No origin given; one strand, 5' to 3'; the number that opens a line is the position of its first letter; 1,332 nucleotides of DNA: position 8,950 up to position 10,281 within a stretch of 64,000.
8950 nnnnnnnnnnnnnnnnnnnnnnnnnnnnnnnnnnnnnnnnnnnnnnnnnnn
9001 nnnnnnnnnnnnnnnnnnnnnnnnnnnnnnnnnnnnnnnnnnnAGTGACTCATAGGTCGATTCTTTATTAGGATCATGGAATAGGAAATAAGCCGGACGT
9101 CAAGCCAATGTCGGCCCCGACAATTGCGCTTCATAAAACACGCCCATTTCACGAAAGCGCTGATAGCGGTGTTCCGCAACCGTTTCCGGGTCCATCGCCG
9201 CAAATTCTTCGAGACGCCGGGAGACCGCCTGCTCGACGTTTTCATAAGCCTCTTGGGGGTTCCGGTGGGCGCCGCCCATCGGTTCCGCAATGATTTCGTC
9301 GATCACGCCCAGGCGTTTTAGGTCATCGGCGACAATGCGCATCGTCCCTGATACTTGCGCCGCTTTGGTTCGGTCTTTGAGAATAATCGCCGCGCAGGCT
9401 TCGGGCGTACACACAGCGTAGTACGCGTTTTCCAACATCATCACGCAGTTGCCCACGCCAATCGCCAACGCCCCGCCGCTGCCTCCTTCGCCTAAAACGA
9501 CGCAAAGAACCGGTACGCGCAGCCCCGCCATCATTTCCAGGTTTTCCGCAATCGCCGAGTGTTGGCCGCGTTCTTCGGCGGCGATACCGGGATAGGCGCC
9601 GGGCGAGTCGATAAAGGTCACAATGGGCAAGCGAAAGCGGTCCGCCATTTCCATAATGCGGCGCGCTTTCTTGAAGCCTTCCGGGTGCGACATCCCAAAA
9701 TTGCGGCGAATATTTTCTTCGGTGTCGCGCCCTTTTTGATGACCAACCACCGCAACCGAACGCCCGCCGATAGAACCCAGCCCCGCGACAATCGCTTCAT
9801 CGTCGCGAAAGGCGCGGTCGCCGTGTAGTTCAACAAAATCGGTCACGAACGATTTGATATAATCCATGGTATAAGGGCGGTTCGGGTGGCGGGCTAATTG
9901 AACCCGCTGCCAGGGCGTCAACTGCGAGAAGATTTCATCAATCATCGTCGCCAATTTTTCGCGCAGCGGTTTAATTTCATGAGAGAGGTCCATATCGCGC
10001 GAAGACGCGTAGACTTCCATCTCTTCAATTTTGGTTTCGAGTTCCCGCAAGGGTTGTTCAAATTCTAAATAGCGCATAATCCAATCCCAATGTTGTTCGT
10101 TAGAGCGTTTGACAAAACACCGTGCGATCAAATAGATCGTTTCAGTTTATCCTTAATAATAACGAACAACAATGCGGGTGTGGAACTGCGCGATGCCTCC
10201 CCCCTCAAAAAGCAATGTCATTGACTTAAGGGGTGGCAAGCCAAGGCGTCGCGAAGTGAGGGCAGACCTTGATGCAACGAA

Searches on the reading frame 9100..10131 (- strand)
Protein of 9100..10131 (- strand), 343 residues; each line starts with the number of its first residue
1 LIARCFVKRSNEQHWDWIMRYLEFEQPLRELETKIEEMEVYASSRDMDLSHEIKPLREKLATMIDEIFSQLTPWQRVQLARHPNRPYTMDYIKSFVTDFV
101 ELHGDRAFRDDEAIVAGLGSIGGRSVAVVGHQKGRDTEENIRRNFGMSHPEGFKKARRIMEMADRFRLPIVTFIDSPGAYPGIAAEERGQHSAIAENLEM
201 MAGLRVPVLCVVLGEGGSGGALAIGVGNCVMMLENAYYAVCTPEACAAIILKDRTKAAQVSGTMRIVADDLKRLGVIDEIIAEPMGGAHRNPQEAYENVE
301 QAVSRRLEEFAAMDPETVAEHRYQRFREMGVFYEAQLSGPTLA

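Call 51: search_protein_families(library=pfam, proteins=[window:9100-10131:-], max_evalue=0.00001)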
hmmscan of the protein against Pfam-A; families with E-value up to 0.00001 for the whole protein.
window:9100-10131:- (343 aa): 2 families
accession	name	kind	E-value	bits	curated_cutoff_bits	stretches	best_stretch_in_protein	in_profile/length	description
PF03255.19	ACCA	-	6.8e-139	462.8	23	1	21-330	1-310/310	Acetyl co-enzyme A carboxylase carboxyltransferase-like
PF01039.27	Carboxyl_trans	-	6.1e-20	71.8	22.3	1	80-269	248-429/493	Carboxyl transferase domain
